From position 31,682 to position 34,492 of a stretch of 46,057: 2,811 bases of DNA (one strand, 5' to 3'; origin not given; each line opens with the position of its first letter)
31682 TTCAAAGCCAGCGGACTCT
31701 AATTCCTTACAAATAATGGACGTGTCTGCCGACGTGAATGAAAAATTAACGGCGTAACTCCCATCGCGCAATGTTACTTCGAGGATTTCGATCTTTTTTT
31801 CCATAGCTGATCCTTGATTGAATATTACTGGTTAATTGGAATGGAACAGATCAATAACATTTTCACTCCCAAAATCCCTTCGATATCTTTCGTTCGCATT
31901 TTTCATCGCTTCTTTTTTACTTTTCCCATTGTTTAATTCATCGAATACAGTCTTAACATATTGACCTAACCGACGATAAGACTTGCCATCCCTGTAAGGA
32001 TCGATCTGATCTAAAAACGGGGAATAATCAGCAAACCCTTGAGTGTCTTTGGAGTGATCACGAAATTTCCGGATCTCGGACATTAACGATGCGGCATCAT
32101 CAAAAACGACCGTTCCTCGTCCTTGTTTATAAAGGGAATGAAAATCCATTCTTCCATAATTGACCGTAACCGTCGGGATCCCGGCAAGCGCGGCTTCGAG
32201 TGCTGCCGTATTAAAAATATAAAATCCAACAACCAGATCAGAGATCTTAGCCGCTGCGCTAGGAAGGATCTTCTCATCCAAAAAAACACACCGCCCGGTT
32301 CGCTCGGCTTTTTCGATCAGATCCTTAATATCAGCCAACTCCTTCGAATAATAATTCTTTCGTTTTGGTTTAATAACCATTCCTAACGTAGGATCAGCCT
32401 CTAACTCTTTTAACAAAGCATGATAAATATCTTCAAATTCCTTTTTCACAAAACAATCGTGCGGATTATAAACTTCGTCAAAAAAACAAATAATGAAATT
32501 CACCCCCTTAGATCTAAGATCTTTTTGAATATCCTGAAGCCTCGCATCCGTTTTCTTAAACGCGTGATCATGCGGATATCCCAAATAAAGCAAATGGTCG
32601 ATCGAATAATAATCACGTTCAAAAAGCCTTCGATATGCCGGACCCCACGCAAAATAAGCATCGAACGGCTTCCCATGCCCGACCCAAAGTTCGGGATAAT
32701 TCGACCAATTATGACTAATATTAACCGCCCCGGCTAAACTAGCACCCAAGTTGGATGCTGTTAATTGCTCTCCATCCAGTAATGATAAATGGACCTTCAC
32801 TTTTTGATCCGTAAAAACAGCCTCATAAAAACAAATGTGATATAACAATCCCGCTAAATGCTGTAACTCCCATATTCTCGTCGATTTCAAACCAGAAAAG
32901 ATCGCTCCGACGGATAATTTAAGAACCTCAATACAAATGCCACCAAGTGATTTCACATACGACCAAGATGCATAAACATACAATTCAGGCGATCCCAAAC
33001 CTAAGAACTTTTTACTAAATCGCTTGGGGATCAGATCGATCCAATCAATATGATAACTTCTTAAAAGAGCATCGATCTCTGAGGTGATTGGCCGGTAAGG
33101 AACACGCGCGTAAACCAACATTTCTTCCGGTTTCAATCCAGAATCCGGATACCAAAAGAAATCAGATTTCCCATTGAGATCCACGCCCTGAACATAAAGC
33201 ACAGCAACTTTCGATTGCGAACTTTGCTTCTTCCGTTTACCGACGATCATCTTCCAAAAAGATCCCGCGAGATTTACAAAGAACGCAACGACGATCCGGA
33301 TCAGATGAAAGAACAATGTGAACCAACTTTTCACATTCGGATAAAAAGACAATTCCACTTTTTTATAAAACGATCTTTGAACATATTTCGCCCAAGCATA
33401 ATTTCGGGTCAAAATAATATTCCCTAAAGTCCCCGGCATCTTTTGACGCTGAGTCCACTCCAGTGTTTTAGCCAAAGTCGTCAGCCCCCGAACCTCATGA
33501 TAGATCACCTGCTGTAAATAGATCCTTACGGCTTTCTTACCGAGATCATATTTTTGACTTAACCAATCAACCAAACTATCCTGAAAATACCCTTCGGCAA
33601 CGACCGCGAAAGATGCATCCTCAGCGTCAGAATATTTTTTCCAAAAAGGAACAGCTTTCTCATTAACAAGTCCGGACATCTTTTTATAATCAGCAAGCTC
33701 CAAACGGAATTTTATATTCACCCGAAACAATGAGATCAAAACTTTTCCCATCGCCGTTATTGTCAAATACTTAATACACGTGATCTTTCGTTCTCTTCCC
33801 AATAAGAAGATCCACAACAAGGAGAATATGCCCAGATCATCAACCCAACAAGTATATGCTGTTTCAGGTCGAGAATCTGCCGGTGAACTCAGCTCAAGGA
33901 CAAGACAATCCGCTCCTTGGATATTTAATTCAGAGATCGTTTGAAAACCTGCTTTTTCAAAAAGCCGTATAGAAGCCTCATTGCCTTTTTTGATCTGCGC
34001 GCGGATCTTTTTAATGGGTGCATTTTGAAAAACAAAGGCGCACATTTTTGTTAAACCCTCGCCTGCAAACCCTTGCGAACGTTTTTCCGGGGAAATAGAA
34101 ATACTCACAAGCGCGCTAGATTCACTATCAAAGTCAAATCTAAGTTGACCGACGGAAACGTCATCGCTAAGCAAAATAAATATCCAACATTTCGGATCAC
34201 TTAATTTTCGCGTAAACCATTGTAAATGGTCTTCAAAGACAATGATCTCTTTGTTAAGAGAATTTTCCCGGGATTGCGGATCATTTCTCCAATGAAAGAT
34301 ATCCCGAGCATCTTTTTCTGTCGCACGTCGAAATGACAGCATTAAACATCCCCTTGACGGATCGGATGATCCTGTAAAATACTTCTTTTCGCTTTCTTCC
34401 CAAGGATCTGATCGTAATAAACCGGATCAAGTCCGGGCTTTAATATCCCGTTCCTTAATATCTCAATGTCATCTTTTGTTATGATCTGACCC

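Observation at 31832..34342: PseH-like GNAT fused in-frame to a ~650-aa uncharacterised GT-B-like domain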

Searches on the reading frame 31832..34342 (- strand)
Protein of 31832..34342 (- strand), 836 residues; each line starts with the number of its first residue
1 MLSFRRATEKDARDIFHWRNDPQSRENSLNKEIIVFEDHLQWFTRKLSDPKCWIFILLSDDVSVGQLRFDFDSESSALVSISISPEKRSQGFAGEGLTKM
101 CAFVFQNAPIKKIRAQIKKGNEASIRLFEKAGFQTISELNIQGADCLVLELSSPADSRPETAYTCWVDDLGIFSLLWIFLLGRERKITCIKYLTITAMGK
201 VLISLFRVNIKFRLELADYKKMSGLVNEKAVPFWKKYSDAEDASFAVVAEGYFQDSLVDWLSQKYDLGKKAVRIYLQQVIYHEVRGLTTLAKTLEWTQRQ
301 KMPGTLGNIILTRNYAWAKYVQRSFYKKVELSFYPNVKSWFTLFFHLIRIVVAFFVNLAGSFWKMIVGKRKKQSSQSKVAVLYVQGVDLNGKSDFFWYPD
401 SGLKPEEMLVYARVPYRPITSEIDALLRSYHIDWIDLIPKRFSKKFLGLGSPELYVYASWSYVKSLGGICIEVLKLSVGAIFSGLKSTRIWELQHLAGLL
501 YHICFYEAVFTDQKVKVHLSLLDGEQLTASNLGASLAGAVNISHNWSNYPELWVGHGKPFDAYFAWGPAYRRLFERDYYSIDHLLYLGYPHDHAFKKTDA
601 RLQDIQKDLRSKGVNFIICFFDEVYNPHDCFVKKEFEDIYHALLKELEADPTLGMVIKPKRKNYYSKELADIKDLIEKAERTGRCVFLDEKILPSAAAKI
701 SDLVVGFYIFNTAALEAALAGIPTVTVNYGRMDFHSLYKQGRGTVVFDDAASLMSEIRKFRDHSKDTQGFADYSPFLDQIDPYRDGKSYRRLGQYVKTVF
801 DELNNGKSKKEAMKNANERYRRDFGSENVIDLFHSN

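Call 4: search_protein_families(library=pfam, proteins=[window:31832-34342:-], max_evalue=1)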
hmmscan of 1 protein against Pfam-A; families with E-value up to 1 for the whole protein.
window:31832-34342:- (836 aa): 7 families
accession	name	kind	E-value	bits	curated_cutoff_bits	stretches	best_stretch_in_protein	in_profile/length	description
PF13302.13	Acetyltransf_3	-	1.5e-15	58.5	25.4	1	2-134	2-138/138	Acetyltransferase (GNAT) domain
PF00583.31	Acetyltransf_1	-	4.4e-08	33.8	20.7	1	37-133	22-116/116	Acetyltransferase (GNAT) family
PF13420.13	Acetyltransf_4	-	6.5e-07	29.9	24.3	1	5-136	2-137/155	Acetyltransferase (GNAT) domain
PF13523.12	Acetyltransf_8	-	3.4e-06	27.2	27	1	82-139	85-143/145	Acetyltransferase (GNAT) domain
PF08445.16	FR47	-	0.00032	21.1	22.1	1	73-137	19-81/86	FR47-like protein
PF13524.12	Glyco_trans_1_2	-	0.0033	17.8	25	1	710-767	63-118/144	Glycosyl transferase-like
PF13508.13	Acetyltransf_7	-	0.044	14.6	27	1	54-134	5-83/84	Acetyltransferase (GNAT) domain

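Call 5: search_protein_families(library=ncbifam, proteins=[window:31832-34342:-], max_evalue=1)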
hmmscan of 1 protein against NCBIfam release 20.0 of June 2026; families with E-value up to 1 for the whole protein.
window:31832-34342:- (836 aa): 13 families
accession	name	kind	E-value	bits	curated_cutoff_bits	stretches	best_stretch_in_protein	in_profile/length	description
TIGR03585.1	PseH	equivalog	2.3e-15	57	93.1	1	3-137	2-137/156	UDP-4-amino-4,6-dideoxy-N-acetyl-beta-L-altrosamine N-acetyltransferase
TIGR01575.1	rimI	equivalog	8.5e-07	29.2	86.4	1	42-137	22-116/132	ribosomal protein S18-alanine N-acetyltransferase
NF046086.1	BFO_1060_trans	domain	9.1e-05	21.7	200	1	697-800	261-364/365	BFO_1060 family glycosyltransferase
TIGR03103.1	trio_acet_GNAT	equivalog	0.0038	15.8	569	1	69-142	149-221/547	N-acetylglutaminylglutamine synthetase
NF040504.1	resist_ArsN1b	equivalog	0.0097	15.7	210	1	76-139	77-139/159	arsinothricin resistance N-acetyltransferase ArsN1 family B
NF002959.0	PRK03624.1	equivalog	0.011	15.4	124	1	44-137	41-133/147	GNAT family acetyltransferase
NF012165.0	AAC_6p_set_A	equivalog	0.033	13.9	280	1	86-138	100-152/177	aminoglycoside 6'-N-acetyltransferase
NF040503.1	resist_ArsN1a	equivalog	0.035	13.8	170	1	78-137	79-137/159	arsinothricin resistance N-acetyltransferase ArsN1 family A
NF000118.3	AAC_6p_A31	exception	0.055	13.4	385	1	87-141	93-150/172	aminoglycoside N-acetyltransferase AAC(6')-31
TIGR04431.1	N6_acetyl_AAC6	equivalog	0.057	13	260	1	86-136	107-157/184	AacA4 family aminoglycoside N(6')-acetyltransferase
NF007025.1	PRK09491.1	equivalog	0.066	13.2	173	1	76-137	63-123/145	ribosomal protein S18-alanine N-acetyltransferase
NF011709.0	PRK15130.1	equivalog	0.072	12.9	218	1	78-139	85-146/186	spermidine N1-acetyltransferase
NF033443.1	BREX_PglZ_6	exception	0.14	10.3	400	1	742-794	904-956/958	BREX-6 system phosphatase PglZ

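Call 8: find_homologous_proteins(query=window:31832-34342:-)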
Query window:31832-34342:- (836 aa): 1 proteins with E <= 0.001 among 8000 candidates.
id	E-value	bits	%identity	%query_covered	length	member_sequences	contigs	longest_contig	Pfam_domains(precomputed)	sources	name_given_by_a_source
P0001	0.0e+0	1933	100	100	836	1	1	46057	PF13420.14,PF13302.14,PF13523.13,PF00583.32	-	-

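Call 10: find_homologous_proteins(query=window:31835-33865:-)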
Query window:31835-33865:- (677 aa): 2 proteins with E <= 0.001 among 8000 candidates.
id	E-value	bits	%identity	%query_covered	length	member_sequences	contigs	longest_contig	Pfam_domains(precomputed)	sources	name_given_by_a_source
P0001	0.0e+0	1565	100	100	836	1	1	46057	PF13420.14,PF13302.14,PF13523.13,PF00583.32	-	-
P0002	2.0e-37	147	25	97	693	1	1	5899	-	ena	-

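Call 11: search_solved_structures(query=window:31835-33865:-, max_evalue=10, show_alignments=2)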
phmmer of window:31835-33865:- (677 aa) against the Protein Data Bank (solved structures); distinct sequences matched with E-value up to 10: 10.
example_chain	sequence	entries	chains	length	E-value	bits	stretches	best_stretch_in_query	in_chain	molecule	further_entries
3mx9_A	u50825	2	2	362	0.18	13.3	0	605-666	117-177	Protein scV3V2(G19S) | scV3V2(G19S)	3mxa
6tdu_AM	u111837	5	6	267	0.3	12.6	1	50-130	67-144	oligomycin sensitivity conferring protein (OSCP) | oligomycin sensitivity conferrring protein (OSCP)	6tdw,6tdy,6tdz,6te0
1m8g_A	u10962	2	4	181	1.3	10.5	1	392-431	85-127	Nicotinamide-nucleotide Adenylyltransferase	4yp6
4yp7_A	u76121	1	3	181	1.3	10.5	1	392-431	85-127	Nicotinamide-nucleotide adenylyltransferase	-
4yp5_A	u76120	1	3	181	1.3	10.5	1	392-431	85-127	Nicotinamide-nucleotide adenylyltransferase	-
1ej2_A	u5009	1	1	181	1.3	10.5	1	392-431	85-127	NICOTINAMIDE MONONUCLEOTIDE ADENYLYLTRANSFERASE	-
1m8k_A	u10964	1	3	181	1.3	10.5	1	392-431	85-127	Nicotinamide-nucleotide Adenylyltransferase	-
1hyb_A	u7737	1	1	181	1.3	10.5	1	392-431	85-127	NICOTINAMIDE MONONUCLEOTIDE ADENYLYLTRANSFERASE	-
1m8f_A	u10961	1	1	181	1.3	10.5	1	392-431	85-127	nicotinamide-nucleotide adenylyltransferase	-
1m8j_A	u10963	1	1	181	1.4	10.3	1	392-424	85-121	Nicotinamide-nucleotide Adenylyltransferase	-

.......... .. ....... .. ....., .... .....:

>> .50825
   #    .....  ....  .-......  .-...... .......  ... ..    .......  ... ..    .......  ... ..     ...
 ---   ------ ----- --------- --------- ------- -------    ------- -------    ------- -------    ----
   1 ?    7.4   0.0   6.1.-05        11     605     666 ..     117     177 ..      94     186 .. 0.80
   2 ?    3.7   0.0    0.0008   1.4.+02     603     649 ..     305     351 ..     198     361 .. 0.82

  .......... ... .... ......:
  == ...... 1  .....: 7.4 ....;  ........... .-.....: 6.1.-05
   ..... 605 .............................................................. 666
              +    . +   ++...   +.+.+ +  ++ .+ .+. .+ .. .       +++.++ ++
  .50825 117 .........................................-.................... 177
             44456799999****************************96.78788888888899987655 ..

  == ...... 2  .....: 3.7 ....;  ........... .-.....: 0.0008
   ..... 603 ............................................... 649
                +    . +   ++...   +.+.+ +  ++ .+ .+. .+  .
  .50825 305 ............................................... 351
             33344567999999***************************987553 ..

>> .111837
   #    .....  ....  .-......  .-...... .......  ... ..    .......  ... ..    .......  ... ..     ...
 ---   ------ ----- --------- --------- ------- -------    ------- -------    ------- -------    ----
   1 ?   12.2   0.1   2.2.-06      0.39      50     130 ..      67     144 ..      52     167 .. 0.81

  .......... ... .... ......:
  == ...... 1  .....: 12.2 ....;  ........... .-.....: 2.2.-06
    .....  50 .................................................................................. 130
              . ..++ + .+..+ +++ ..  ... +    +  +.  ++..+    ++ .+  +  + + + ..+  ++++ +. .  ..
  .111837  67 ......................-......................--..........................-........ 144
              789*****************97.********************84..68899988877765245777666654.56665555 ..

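Call 12: find_encoding_contigs(protein=P0002, flank=10000)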
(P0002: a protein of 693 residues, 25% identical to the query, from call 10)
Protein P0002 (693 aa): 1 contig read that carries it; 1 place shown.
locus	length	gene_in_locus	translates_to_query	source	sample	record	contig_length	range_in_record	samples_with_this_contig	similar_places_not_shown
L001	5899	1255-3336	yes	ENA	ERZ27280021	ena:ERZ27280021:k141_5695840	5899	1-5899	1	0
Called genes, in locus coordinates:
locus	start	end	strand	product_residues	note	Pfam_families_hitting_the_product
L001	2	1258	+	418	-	?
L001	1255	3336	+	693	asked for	-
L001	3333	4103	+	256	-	PF02348:CTP_transf_3, PF12804:NTP_transf_3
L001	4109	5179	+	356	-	PF01408:GFO_IDH_MocA, PF02894:GFO_IDH_MocA_C, PF22725:GFO_IDH_MocA_C3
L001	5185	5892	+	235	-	PF13580:SIS_2, PF01380:SIS (weak)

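Call 15: search_protein_families(library=pfam, proteins=[P0002, L001:2-1258:+, L001:3333-4103:+, L001:4109-5179:+, L001:5185-5892:+], max_evalue=0.01)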
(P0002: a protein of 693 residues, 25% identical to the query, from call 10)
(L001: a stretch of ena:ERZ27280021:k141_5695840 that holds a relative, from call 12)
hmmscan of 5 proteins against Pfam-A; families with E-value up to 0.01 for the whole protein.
P0002 (693 aa): 0 families

L001:2-1258:+ (418 aa): 5 families
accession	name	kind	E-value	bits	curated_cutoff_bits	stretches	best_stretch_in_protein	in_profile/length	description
PF00005.33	ABC_tran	-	1e-33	117.3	25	1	199-347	2-137/137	ABC transporter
PF02463.25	SMC_N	-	1.8e-07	31.3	40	1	263-390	135-212/220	RecF/RecN/SMC N terminal domain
PF13604.12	AAA_30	-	0.00037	20.7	27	0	207-236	17-46/191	AAA domain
PF13401.12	AAA_22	-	0.0045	17.7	27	0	209-356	6-100/130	AAA domain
PF09818.15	ABC_ATPase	-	0.0084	15.6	23.2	0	299-361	139-201/283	P-loop domain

L001:3333-4103:+ (256 aa): 2 families
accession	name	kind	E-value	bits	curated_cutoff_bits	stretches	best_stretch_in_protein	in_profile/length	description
PF02348.25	CTP_transf_3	-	1.1e-42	146.7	22.6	1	4-210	1-214/217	Cytidylyltransferase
PF12804.13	NTP_transf_3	-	1.1e-10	42.4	27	1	18-149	15-128/160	MobA-like NTP transferase domain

L001:4109-5179:+ (356 aa): 3 families
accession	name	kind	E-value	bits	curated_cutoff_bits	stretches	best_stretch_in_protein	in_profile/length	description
PF22725.1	GFO_IDH_MocA_C3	-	4.2e-22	78.9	27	1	130-249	2-123/124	GFO/IDH/MocA C-terminal domain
PF01408.29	GFO_IDH_MocA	-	6.4e-16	59.6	24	1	5-114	1-114/120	Oxidoreductase family, NAD-binding Rossmann fold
PF02894.22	GFO_IDH_MocA_C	-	5.1e-10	40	22.9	1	135-237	3-117/218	Oxidoreductase family, C-terminal alpha/beta domain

L001:5185-5892:+ (235 aa): 2 families
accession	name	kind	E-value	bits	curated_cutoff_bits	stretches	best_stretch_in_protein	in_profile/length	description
PF13580.11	SIS_2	-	6.4e-16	59.1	27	1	21-147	2-129/138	SIS domain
PF01380.27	SIS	-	4.5e-07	30.2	25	1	111-178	43-110/131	SIS domain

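Call 27: search_protein_representatives(protein=window:31835-33865:-)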
Query: 677 residues. Proteins with E-value up to 0.001 (for the whole library): 1521; up to 1e-10: 1166; up to 1e-30: 385. The best 150 are listed.
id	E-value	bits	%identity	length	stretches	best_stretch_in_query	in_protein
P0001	0.0e+00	1565.1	100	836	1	1-677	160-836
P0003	1.3e-187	641.7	44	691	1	4-672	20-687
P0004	1.3e-170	585.6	42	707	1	3-672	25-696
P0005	1.3e-160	552.5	40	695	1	5-672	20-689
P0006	6.4e-151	520.5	39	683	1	4-675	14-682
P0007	1.2e-131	456.7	38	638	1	6-613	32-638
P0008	1.4e-108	380.6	34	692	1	5-673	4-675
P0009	2.1e-96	340.3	32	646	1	66-672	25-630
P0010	1.6e-94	334.1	31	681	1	3-672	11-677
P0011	1.3e-93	331.0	34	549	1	146-673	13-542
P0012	9.5e-93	328.2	31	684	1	4-667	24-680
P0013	1.8e-92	327.3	32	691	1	4-672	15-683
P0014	2.7e-90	320.1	32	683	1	6-671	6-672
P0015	6.4e-89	315.6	30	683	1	4-670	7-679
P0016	2.2e-87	310.5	34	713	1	102-673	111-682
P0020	7.4e-82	292.2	30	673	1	3-672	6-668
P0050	1.1e-53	199.1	33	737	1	227-672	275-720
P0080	2.0e-47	178.4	28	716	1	104-673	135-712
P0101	4.1e-46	174.1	29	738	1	208-671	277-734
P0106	1.3e-45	172.4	26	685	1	112-671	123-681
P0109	2.1e-45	171.7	29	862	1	229-671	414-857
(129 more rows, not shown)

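Call 29: search_solved_structures(query=A1, max_evalue=10, show_alignments=3)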
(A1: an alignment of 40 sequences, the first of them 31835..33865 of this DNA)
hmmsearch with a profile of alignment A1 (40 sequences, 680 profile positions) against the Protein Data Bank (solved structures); distinct sequences matched with E-value up to 10: 4.
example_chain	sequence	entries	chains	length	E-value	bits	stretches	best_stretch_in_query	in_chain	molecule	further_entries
4py9_A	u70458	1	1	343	0.099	14.3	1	34-119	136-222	Putative exopolyphosphatase-related protein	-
3w5w_A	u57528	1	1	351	0.1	14.3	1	34-119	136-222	Putative exopolyphosphatase-related protein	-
1mg1_A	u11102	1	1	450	0.75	11.4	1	56-142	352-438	PROTEIN (HTLV-1 GP21 ECTODOMAIN/MALTOSE-BINDING PROTEIN CHIMERA)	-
1wgn_A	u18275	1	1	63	1.7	10.2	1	416-451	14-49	ubiquitin associated protein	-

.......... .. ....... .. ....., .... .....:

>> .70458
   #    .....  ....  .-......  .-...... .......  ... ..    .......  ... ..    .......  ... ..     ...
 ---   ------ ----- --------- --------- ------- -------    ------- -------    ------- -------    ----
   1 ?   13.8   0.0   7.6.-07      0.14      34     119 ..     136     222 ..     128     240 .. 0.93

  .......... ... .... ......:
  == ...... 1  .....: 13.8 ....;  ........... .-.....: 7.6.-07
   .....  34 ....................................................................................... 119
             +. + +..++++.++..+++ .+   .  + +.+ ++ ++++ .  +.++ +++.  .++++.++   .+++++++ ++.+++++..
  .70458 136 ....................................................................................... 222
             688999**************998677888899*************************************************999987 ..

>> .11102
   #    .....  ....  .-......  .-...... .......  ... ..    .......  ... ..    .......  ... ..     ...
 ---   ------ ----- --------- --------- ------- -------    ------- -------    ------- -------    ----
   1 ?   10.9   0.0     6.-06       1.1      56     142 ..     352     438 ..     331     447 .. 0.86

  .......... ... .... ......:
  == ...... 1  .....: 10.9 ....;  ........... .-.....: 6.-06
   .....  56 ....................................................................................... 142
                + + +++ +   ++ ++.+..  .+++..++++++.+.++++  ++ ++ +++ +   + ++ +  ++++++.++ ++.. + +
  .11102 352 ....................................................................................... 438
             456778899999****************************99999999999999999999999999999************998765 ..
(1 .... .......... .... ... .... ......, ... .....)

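Call 30: search_protein_families(library=pfam, alignment_id=A1, max_evalue=0.01)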
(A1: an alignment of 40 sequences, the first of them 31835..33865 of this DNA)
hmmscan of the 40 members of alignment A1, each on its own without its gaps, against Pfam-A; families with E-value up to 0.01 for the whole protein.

A. member 1, window:31835-33865:- (677 aa): 1 family
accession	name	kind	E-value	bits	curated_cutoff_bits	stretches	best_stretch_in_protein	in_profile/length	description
PF13524.12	Glyco_trans_1_2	-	0.0032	17.9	25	0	551-608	63-118/144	Glycosyl transferase-like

B. families by the number of members that match (of 40 scanned): 2 families
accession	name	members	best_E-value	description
PF13524.12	Glyco_trans_1_2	1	0.0032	Glycosyl transferase-like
PF01607.29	CBM_14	1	0.0066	Chitin binding Peritrophin-A domain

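Call 32: find_homologous_proteins(query=A1, max_evalue=1e-10)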
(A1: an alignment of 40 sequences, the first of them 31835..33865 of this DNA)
Query A1 (40 sequences) (677 aa, profile of the alignment): 2 proteins with E <= 1e-10 among 8000 candidates.
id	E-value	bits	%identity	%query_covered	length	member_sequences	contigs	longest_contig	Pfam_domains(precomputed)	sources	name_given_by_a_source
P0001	3.2e-231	788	100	100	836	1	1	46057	PF13420.14,PF13302.14,PF13523.13,PF00583.32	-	-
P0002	3.2e-170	586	25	97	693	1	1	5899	-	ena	-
